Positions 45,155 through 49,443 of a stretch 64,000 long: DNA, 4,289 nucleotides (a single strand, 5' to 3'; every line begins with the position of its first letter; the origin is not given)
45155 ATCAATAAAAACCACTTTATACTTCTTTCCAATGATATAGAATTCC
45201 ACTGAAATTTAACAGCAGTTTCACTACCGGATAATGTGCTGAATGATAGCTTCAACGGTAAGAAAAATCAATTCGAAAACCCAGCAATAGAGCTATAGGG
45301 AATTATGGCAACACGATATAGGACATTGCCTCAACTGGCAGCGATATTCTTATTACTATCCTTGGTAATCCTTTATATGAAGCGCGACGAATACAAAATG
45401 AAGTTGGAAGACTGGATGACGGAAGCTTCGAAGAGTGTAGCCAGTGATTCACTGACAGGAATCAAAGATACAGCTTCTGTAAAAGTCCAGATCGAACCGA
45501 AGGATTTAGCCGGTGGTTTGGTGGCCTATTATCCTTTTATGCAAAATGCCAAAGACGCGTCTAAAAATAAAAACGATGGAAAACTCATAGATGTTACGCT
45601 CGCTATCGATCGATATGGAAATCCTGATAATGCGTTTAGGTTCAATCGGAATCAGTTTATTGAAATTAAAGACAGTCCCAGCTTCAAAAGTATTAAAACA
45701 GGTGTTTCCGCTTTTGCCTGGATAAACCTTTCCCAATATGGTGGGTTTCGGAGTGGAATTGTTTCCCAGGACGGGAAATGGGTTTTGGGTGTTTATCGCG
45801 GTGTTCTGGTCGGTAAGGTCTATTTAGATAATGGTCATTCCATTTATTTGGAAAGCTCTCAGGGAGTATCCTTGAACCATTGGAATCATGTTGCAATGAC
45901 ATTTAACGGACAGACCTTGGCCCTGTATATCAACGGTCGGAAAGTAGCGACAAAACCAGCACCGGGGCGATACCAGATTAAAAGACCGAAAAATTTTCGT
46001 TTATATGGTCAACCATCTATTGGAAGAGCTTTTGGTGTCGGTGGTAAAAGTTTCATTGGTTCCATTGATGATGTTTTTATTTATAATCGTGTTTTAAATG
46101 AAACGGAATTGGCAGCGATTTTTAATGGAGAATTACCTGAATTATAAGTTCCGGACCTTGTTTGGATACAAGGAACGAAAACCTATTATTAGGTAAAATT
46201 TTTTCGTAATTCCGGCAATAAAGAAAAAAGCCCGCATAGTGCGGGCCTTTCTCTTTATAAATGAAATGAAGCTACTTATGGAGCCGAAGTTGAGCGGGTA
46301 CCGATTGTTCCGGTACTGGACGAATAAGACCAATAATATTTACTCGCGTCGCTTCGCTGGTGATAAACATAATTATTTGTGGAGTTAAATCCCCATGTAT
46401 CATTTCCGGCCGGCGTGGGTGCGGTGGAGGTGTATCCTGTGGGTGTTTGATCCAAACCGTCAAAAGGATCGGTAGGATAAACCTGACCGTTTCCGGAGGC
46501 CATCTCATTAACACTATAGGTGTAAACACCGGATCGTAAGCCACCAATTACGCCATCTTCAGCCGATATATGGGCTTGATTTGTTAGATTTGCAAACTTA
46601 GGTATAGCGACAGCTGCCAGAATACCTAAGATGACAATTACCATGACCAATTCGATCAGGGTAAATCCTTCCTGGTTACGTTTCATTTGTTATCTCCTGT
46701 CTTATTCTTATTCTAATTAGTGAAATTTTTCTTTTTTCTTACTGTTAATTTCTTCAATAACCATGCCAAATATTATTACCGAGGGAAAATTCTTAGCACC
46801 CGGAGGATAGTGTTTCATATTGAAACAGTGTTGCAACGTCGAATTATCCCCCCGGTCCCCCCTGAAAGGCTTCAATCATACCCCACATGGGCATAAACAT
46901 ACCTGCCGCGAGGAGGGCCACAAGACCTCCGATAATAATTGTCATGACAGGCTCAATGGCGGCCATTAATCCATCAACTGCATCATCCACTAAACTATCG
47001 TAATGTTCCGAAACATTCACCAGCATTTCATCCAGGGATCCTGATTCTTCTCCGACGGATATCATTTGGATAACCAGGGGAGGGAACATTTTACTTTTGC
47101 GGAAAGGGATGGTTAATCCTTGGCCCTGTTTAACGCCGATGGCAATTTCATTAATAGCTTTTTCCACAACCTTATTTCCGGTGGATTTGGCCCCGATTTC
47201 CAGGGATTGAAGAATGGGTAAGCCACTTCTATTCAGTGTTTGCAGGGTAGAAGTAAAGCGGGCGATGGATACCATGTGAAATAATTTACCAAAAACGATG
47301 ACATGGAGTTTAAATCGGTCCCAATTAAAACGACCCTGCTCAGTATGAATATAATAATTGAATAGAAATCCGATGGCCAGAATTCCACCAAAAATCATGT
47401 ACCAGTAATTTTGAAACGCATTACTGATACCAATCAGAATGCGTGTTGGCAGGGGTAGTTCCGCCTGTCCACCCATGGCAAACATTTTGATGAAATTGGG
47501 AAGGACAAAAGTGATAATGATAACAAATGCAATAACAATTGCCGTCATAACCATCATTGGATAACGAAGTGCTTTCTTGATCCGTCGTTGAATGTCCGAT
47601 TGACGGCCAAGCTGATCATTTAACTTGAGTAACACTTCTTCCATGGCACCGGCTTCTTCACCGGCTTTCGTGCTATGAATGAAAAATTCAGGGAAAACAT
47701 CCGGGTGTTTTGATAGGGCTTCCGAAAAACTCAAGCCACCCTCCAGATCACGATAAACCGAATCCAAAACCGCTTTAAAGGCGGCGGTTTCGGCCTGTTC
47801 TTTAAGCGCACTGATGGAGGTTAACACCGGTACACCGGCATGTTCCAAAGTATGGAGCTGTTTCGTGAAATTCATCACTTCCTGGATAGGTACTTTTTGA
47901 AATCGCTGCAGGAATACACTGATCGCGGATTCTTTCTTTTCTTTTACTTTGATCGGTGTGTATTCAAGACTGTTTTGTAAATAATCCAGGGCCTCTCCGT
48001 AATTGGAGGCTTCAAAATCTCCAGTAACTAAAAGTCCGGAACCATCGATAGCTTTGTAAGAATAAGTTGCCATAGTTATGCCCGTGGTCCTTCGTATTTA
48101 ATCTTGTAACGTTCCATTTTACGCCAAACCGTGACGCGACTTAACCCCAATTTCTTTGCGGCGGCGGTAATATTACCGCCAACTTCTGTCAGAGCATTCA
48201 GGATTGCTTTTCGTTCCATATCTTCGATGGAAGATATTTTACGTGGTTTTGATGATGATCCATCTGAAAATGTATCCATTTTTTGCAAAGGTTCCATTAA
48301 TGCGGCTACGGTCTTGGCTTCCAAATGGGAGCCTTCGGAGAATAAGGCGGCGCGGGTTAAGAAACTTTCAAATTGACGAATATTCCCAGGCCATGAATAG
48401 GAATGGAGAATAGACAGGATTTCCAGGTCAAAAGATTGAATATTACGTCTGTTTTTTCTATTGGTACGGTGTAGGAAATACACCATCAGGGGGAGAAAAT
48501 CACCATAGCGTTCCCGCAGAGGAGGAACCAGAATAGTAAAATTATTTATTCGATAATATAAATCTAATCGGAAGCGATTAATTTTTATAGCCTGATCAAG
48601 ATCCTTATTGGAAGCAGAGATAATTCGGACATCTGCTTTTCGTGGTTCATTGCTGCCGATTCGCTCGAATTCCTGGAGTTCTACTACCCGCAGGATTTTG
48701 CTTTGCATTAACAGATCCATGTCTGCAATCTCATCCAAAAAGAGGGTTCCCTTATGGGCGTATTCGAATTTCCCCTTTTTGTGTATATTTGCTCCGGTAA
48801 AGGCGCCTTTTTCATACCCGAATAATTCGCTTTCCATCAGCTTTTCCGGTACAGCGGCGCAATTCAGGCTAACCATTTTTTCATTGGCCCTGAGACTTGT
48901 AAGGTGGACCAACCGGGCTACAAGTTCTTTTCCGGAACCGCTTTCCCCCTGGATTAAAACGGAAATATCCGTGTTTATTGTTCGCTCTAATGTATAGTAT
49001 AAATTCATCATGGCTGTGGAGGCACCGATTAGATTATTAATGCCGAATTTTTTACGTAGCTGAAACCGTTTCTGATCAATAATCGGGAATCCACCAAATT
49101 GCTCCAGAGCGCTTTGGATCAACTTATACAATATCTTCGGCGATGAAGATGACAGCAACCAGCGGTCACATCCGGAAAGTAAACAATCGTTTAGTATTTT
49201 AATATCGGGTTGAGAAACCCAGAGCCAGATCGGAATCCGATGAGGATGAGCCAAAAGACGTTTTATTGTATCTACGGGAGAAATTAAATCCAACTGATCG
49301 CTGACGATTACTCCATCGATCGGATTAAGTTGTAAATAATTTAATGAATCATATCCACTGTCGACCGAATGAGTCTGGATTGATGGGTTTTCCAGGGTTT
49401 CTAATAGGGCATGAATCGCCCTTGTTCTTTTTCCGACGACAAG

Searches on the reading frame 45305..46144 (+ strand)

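Call 76: search_protein_families(library=pfam, proteins=[window:45305-46144:+], max_evalue=0.000001)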
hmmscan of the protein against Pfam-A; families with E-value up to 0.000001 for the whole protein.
window:45305-46144:+ (280 aa): 1 family
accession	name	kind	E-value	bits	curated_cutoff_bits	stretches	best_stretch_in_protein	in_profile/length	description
PF13385.13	Laminin_G_3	-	1.7e-22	80.7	27.6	1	117-270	5-151/151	Concanavalin A-like lectin/glucanases superfamily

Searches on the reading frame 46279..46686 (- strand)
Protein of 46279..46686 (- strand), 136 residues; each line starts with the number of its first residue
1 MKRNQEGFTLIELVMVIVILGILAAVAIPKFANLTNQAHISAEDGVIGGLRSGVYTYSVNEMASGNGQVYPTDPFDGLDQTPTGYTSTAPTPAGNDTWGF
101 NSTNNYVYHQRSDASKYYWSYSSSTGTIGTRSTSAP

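Call 65: search_protein_families(library=pfam, proteins=[window:46279-46686:-], max_evalue=0.0001)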
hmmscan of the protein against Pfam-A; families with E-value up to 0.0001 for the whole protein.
window:46279-46686:- (136 aa): 1 family
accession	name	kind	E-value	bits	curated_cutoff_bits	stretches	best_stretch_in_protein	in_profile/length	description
PF07963.17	N_methyl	-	2.4e-09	36.8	21.2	1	2-28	1-27/27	Prokaryotic N-terminal methylation motif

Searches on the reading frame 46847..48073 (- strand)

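Call 65: search_protein_families(library=pfam, proteins=[window:46847-48073:-], max_evalue=0.0001)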
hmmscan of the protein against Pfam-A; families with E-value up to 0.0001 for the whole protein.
window:46847-48073:- (409 aa): 1 family
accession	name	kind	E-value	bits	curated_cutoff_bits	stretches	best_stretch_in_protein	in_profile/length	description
PF00482.28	T2SSF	-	1.5e-54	183.7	25.2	2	273-395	1-125/125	Type II secretion system (T2SS), protein F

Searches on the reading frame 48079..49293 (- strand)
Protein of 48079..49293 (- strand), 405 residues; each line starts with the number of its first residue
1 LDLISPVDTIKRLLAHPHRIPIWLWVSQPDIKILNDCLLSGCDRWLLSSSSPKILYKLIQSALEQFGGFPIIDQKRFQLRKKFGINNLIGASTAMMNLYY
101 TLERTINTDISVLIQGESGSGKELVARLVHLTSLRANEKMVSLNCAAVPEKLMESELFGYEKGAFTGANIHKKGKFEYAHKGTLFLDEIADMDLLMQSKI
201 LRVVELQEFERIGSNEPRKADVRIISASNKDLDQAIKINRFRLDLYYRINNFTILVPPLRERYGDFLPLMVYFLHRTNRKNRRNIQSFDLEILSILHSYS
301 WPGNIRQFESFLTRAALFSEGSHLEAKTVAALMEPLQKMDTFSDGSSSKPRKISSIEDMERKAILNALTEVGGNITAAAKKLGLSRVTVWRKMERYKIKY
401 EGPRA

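Call 65: search_protein_families(library=pfam, proteins=[window:48079-49293:-], max_evalue=0.0001)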
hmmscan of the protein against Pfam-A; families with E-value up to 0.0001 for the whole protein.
window:48079-49293:- (405 aa): 5 families
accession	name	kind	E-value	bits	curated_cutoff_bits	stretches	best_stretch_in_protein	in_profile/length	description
PF00158.32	Sigma54_activat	-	1.6e-66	223.6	20.2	1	88-254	1-167/168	Sigma-54 interaction domain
PF14532.12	Sigma54_activ_2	-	4.9e-18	66.1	25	1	89-259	1-138/138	Sigma-54 interaction domain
PF02954.25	HTH_8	-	8.7e-16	57.8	22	1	356-396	2-42/42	Bacterial regulatory protein, Fis family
PF25601.1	AAA_lid_14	-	2.1e-15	56.7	27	1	260-333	1-74/87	AAA+ ATPase lid domain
PF18024.7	HTH_50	-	2.3e-07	30.8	27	1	356-398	8-49/50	Helix-turn-helix domain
